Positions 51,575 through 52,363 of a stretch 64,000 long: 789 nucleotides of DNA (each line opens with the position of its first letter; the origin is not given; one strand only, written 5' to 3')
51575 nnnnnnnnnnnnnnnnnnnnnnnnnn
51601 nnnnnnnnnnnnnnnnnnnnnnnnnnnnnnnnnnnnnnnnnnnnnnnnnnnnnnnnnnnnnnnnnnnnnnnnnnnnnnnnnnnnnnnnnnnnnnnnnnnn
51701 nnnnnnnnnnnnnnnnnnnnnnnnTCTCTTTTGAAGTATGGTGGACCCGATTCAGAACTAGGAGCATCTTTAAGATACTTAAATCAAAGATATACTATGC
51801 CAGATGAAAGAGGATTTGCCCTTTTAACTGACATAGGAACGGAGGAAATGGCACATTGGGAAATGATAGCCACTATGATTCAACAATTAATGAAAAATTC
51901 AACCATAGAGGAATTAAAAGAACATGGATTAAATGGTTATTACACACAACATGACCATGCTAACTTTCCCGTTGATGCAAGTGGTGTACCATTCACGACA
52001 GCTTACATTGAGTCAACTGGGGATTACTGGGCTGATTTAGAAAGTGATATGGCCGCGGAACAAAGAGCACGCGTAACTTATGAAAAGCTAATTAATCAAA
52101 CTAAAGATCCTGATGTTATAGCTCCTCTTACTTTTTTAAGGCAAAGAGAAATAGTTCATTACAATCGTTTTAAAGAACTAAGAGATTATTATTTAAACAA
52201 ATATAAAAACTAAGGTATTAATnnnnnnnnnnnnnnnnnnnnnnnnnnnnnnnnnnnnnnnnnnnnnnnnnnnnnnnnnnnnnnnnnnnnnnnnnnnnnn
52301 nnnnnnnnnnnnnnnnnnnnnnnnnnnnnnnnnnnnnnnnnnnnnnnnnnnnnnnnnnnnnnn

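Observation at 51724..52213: Prophage with a large serine recombinase inserted inside a cotJC-like spore-coat gene; possible sporulation-gene intervening element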

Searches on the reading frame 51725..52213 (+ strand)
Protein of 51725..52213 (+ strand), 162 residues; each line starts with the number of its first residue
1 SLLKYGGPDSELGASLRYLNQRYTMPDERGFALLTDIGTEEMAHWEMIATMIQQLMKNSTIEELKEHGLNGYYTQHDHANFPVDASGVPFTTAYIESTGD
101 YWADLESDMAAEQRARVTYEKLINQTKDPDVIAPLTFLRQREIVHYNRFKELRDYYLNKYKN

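Call 3: search_protein_families(library=pfam, proteins=[window:51725-52213:+], max_evalue=0.01)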
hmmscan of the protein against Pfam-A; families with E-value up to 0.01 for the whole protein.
window:51725-52213:+ (162 aa): 2 families
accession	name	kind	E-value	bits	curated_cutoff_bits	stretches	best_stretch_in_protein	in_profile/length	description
PF05067.18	Mn_catalase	-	5.8e-42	144.1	27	1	5-151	29-189/284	Manganese containing catalase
PF02915.23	Rubrerythrin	-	6.1e-05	23.9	22.8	1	11-152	10-136/137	Rubrerythrin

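Call 17: find_homologous_proteins(query=window:51734-52210:+, max_evalue=1e-20)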
Query window:51734-52210:+ (159 aa): 7930 proteins with E <= 1e-20 among 8000 candidates; the best 120 are listed.
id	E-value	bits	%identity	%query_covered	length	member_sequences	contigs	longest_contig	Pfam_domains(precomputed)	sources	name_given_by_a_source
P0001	9.1e-99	346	94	100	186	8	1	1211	PF05067.19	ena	-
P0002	3.4e-94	331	92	99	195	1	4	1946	PF05067.19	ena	-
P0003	3.5e-94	331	92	99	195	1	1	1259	PF05067.19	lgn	-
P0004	3.5e-94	331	92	99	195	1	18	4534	PF05067.19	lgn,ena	-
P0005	1.2e-93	329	91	99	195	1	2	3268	PF05067.19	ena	-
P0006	2.5e-93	328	91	99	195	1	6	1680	PF05067.19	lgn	-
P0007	2.8e-93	328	91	100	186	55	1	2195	PF05067.19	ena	-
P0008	1.7e-92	325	91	99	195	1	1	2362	PF05067.19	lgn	-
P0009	1.7e-92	325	91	99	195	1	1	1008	PF05067.19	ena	-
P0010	2.4e-92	325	91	99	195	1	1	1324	PF05067.19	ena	-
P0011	4.6e-92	324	91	99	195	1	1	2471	PF05067.19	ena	-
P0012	8.7e-91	320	86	99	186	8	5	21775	PF05067.19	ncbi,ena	-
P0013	6.6e-89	314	86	100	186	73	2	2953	PF05067.19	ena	-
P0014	9.5e-89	313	87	99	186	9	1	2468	PF05067.19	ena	-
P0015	1.4e-88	313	85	99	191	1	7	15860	PF05067.19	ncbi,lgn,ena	-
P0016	3.3e-88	311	85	99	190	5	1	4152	PF05067.19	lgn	-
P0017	6.3e-88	311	85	99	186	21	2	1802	PF05067.19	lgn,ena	-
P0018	2.2e-84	299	85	98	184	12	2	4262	PF05067.19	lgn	-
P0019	4.0e-84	298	82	99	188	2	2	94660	PF05067.19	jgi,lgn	-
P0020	4.4e-84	298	82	99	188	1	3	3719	PF05067.19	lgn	-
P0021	3.3e-83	295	82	99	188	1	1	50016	PF05067.19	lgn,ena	-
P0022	4.0e-83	295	84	99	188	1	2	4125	PF05067.19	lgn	-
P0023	8.0e-83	294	83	99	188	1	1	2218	PF05067.19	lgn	-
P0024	1.0e-82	294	80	100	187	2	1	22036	PF05067.19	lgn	-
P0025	1.7e-82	293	83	99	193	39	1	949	PF05067.19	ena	-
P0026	2.7e-82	292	81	99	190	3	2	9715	PF05067.19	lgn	-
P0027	1.0e-81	290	81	99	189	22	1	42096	PF05067.19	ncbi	-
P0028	1.7e-81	290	80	99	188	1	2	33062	PF05067.19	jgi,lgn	jgi:spore coat protein JC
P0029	2.1e-81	289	80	100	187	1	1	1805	PF05067.19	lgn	-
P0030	2.1e-81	289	83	99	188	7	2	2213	PF05067.19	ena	-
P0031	2.2e-81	289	81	100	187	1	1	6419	PF05067.19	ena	-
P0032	2.4e-81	289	80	99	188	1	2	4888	PF05067.19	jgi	-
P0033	3.7e-81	289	78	100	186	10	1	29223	PF05067.19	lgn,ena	-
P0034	3.9e-81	288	80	100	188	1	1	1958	PF05067.19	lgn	-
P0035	4.7e-81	288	80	99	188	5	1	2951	PF05067.19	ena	-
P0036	9.0e-81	287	79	100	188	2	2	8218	PF05067.19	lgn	-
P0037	9.7e-81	287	79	99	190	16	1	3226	PF05067.19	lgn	-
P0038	1.9e-80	286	80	99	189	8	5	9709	PF05067.19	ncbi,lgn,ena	-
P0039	2.1e-79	283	79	99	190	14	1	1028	PF05067.19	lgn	-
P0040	3.0e-79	282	78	99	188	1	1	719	PF05067.19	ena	-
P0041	3.2e-79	282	77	99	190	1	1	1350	PF05067.19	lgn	-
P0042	4.4e-78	279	79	98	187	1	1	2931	PF05067.19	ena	-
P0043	4.4e-78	279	79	98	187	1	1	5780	PF05067.19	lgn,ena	-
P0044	6.0e-78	278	77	99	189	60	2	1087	PF05067.19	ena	-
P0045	4.0e-77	275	77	99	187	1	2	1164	PF05067.19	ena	-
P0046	6.5e-77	275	77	99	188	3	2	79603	PF05067.19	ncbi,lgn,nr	ncbi:MAG: manganese catalase family protein [Bacilli bacterium]|nr:manganese catalase family protein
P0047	6.6e-77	275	75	99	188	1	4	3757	PF05067.19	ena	-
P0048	1.5e-76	274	77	99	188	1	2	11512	PF05067.19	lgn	-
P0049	2.1e-76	273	76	99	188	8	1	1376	PF05067.19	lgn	-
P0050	2.3e-76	273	74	99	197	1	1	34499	PF05067.19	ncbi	-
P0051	3.7e-76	272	76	99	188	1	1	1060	PF05067.19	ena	-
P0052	4.5e-76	272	78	99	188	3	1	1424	PF05067.19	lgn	-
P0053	5.2e-76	272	77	100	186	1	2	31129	PF05067.19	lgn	-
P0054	7.5e-76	271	74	100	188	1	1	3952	PF05067.19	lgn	-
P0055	8.5e-76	271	76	99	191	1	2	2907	PF05067.19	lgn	-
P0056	9.0e-76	271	75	100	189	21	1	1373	PF05067.19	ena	-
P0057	9.3e-76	271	75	99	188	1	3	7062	PF05067.19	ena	-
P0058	9.5e-76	271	75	99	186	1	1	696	PF05067.19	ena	-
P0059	1.3e-75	271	75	99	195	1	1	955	PF05067.19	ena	-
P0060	1.5e-75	270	77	99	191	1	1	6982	PF05067.19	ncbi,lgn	ncbi:MAG: manganese catalase family protein [Bacilli bacterium]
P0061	2.0e-75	270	77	100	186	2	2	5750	PF05067.19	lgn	-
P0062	2.2e-75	270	77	100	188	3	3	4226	PF05067.19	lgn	-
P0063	2.5e-75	270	75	99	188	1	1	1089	PF05067.19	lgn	-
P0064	2.7e-75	270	77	100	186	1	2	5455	PF05067.19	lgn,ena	-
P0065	2.7e-75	270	77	100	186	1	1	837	PF05067.19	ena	-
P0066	2.8e-75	269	77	100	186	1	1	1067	PF05067.19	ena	-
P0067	3.1e-75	269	74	99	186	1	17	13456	PF05067.19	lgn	-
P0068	3.2e-75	269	76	98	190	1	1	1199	PF05067.19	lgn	-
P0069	4.3e-75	269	74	99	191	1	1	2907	PF05067.19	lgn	-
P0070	5.5e-75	269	75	99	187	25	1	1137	PF05067.19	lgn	-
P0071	5.6e-75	268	77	99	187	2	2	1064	PF05067.19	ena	-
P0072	6.7e-75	268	76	99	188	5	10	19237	PF05067.19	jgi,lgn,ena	-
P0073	6.9e-75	268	74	100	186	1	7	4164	PF05067.19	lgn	-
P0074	7.5e-75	268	78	99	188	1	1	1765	PF05067.19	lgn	-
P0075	1.1e-74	268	75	99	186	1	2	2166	PF05067.19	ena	-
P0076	1.6e-74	267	77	98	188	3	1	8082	PF05067.19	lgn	-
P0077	1.7e-74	267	77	99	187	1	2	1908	PF05067.19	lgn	-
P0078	1.8e-74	267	76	98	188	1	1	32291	PF05067.19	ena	-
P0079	2.0e-74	267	75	100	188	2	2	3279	PF05067.19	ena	-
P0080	2.1e-74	267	74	100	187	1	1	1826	PF05067.19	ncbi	-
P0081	2.5e-74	266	75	98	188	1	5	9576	PF05067.19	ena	-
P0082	2.7e-74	266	76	99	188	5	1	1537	PF05067.19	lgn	-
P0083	3.5e-74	266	74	99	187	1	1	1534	PF05067.19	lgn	-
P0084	3.6e-74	266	78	98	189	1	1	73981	PF05067.19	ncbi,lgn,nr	ncbi:MAG: manganese catalase family protein [Bacilli bacterium]|nr:manganese catalase family protein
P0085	4.3e-74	266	77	99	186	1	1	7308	PF05067.19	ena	-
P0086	4.9e-74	265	75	98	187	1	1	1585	PF05067.19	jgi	-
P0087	4.9e-74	265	75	98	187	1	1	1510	PF05067.19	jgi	-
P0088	5.0e-74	265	77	97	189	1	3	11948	PF05067.19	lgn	-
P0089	5.3e-74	265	76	99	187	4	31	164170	PF05067.19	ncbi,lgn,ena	-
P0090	5.7e-74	265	76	98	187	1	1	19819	PF05067.19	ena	-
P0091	5.9e-74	265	75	99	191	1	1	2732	PF05067.19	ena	-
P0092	6.7e-74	265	75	98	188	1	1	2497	PF05067.19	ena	-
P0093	7.9e-74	265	75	100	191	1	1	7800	PF05067.19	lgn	-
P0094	8.6e-74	265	74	99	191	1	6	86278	PF05067.19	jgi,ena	-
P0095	9.7e-74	264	73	99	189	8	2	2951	PF05067.19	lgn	-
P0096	1.2e-73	264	74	99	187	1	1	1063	PF05067.19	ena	-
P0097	1.2e-73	264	75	98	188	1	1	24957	PF05067.19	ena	-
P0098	1.3e-73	264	75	98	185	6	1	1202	PF05067.19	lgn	-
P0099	1.4e-73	264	74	99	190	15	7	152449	PF05067.19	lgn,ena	-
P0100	1.7e-73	264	74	99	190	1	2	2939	PF05067.19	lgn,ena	-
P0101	1.8e-73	264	74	98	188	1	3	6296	PF05067.19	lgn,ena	-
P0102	1.9e-73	264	74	100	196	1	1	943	PF05067.19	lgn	-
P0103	2.0e-73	263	75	98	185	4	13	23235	PF05067.19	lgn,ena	-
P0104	2.1e-73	263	75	98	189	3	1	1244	PF05067.19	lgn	-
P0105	2.5e-73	263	73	99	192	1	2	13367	PF05067.19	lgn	-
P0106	2.6e-73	263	73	99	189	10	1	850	PF05067.19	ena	-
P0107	3.1e-73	263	75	92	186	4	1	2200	PF05067.19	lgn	-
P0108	3.2e-73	263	72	100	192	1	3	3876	PF05067.19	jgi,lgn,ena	-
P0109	3.2e-73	263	72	100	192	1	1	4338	PF05067.19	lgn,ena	-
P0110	3.6e-73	263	72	100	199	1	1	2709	PF05067.19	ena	-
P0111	4.2e-73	262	73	99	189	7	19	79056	PF05067.19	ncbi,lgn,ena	-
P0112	4.2e-73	262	73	99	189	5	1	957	PF05067.19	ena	-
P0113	4.6e-73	262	71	99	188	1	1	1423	PF05067.19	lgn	-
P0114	5.5e-73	262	73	99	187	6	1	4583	PF05067.19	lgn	-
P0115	5.5e-73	262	72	100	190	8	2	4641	PF05067.19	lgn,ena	-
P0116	7.7e-73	262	76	98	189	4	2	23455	PF05067.19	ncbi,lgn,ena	-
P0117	7.8e-73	262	75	99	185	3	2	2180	PF05067.19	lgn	-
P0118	8.6e-73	261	73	99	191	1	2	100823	PF05067.19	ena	-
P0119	8.7e-73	261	73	99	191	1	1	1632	PF05067.19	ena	-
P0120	8.7e-73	261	72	99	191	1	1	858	PF05067.19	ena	-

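Call 19: find_encoding_contigs(protein=P0001, flank=10000, max_places=6)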
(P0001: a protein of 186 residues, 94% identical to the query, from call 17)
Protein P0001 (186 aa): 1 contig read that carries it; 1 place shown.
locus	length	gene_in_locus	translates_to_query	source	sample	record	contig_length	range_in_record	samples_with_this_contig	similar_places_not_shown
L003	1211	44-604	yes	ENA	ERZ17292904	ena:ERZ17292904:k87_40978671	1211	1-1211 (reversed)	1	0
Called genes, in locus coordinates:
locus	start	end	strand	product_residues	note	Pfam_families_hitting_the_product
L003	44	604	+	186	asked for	PF05067:Mn_catalase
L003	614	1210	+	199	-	?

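Call 20: find_encoding_contigs(protein=P0012, flank=10000, max_places=6)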
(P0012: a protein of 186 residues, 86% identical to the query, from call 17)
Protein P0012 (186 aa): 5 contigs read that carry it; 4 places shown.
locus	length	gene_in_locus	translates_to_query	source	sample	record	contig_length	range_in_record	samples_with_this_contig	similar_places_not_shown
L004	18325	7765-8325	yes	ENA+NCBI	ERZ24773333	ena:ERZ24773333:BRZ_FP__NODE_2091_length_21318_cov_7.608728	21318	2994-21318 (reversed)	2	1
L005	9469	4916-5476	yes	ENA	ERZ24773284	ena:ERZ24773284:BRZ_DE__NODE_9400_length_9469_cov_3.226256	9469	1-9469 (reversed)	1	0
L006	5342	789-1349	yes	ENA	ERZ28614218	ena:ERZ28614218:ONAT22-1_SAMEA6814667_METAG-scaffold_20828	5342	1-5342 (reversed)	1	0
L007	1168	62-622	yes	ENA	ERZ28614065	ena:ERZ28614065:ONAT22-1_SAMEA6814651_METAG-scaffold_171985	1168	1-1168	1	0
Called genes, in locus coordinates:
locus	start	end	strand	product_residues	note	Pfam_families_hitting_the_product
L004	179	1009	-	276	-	PF02452:PemK_toxin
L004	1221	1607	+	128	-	PF13730:HTH_36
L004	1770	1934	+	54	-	-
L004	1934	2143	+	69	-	-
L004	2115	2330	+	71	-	-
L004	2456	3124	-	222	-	PF05707:Zot (weak)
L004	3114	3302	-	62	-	-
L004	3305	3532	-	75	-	-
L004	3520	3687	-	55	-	-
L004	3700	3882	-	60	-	-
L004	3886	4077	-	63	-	-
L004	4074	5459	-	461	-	-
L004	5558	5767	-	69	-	-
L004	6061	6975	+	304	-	PF14659:Phage_int_SAM_3 (weak), PF00589:Phage_integrase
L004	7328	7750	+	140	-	PF12652:CotJB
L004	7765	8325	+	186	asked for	PF05067:Mn_catalase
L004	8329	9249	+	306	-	PF01820:Dala_Dala_lig_N, PF02655:ATP-grasp_3, PF02786:CPSase_L_D2, PF08443:RimK (weak), PF02222:ATP-grasp, PF07478:Dala_Dala_lig_C, PF13535:ATP-grasp_4 (weak)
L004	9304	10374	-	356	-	-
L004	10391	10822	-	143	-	PF00293:NUDIX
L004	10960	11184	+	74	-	PF12844:HTH_19, PF13560:HTH_31 (weak), PF01381:HTH_3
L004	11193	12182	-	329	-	PF00022:Actin, PF06723:MreB_Mbl, PF00012:HSP70, PF14450:FtsA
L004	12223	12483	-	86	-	PF02796:HTH_7 (weak), PF12116:SpoIIID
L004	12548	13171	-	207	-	PF01551:Peptidase_M23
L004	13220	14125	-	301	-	PF08486:SpoIID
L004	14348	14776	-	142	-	PF02502:LacAB_rpiB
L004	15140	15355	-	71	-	PF01197:Ribosomal_L31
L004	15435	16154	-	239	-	PF00657:Lipase_GDSL, PF13472:Lipase_GDSL_2 (weak)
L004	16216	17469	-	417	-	PF00275:EPSP_synthase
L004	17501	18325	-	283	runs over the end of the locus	PF01116:F_bP_aldolase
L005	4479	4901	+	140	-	PF12652:CotJB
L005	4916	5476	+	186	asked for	PF05067:Mn_catalase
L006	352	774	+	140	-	PF12652:CotJB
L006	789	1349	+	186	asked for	PF05067:Mn_catalase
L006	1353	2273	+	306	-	PF01820:Dala_Dala_lig_N, PF02655:ATP-grasp_3, PF02786:CPSase_L_D2, PF08443:RimK (weak), PF02222:ATP-grasp, PF07478:Dala_Dala_lig_C, PF13535:ATP-grasp_4 (weak)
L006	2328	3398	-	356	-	-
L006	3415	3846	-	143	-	PF00293:NUDIX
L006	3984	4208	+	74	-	PF12844:HTH_19, PF13560:HTH_31 (weak), PF01381:HTH_3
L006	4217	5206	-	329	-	PF00022:Actin, PF06723:MreB_Mbl, PF00012:HSP70, PF14450:FtsA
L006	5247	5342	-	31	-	?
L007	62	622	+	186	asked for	PF05067:Mn_catalase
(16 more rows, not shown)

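Call 83: list_cluster_members(proteins=[P0001, P0007])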
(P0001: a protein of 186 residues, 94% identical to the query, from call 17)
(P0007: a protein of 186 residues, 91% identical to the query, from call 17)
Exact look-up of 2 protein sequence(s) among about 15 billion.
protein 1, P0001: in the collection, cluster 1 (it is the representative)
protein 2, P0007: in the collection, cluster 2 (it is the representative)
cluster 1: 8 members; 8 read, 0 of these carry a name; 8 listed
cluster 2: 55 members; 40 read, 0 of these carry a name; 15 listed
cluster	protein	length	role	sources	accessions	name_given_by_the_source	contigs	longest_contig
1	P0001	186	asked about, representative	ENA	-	-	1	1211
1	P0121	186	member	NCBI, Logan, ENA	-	-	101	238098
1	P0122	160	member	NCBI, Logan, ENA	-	-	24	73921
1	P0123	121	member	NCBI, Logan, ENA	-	-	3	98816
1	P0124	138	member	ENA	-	-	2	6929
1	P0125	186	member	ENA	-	-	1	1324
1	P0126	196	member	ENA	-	-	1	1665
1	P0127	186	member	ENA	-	-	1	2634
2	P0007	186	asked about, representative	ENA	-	-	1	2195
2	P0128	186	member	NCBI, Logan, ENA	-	-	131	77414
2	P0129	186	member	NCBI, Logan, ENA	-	-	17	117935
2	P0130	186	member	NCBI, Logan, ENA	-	-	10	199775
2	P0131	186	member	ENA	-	-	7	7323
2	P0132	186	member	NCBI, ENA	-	-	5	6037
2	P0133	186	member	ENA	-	-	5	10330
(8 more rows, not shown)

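Call 85: find_encoding_contigs(protein=window:51731-52213:+, flank=10000, max_places=6)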
Protein window:51731-52213:+ (160 aa): 1 contig read that carries it; 1 place shown.
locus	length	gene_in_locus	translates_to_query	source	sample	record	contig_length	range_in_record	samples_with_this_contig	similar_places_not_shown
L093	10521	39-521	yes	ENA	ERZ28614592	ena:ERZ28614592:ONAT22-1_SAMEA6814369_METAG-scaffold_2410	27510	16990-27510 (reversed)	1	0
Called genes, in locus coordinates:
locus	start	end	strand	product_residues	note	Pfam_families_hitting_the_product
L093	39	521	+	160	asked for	PF05067:Mn_catalase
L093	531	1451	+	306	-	PF01820:Dala_Dala_lig_N, PF13535:ATP-grasp_4 (faint), PF01820:Dala_Dala_lig_N, PF02655:ATP-grasp_3, PF02786:CPSase_L_D2, PF08443:RimK (faint), PF02222:ATP-grasp, PF07478:Dala_Dala_lig_C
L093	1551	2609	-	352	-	-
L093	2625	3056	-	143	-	PF00293:NUDIX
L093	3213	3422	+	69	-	PF12844:HTH_19, PF13560:HTH_31 (weak), PF01381:HTH_3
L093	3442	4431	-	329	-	PF06723:MreB_Mbl, PF00022:Actin (weak), PF00012:HSP70, PF06277:EutA (weak), PF14450:FtsA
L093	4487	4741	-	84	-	PF12116:SpoIIID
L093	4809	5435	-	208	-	PF01551:Peptidase_M23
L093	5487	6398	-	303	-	PF08486:SpoIID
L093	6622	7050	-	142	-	PF02502:LacAB_rpiB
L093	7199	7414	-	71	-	PF01197:Ribosomal_L31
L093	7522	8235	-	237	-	PF00657:Lipase_GDSL, PF13472:Lipase_GDSL_2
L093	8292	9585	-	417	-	PF00275:EPSP_synthase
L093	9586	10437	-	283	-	PF01116:F_bP_aldolase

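Call 86: find_encoding_contigs(protein=P0122, flank=10000, max_places=6)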
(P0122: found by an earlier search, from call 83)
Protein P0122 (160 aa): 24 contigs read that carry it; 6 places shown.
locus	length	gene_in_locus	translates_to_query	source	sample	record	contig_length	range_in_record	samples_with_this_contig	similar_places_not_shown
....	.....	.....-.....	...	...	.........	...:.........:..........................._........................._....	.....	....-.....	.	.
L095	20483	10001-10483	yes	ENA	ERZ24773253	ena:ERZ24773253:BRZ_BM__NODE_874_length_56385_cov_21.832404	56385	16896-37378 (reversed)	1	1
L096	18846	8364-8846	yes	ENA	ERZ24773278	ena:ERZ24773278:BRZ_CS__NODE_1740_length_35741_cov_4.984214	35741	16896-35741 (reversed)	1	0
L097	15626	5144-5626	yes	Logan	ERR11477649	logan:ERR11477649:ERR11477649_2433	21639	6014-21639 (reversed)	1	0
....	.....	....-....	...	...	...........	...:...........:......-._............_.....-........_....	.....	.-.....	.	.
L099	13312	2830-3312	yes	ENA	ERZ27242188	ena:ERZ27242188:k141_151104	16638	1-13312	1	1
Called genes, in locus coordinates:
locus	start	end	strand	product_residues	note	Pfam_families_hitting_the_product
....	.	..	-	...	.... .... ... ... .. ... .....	-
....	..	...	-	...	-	-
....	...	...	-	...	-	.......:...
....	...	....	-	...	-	-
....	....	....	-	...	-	-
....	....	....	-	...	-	-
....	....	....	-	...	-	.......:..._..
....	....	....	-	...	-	-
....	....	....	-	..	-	-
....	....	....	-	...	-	-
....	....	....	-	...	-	-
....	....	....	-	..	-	-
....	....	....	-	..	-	-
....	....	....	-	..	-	-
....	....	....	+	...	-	-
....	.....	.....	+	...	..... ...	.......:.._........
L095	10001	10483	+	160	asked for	PF05067:Mn_catalase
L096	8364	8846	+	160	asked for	PF05067:Mn_catalase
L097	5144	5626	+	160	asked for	PF05067:Mn_catalase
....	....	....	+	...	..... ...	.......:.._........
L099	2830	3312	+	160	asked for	PF05067:Mn_catalase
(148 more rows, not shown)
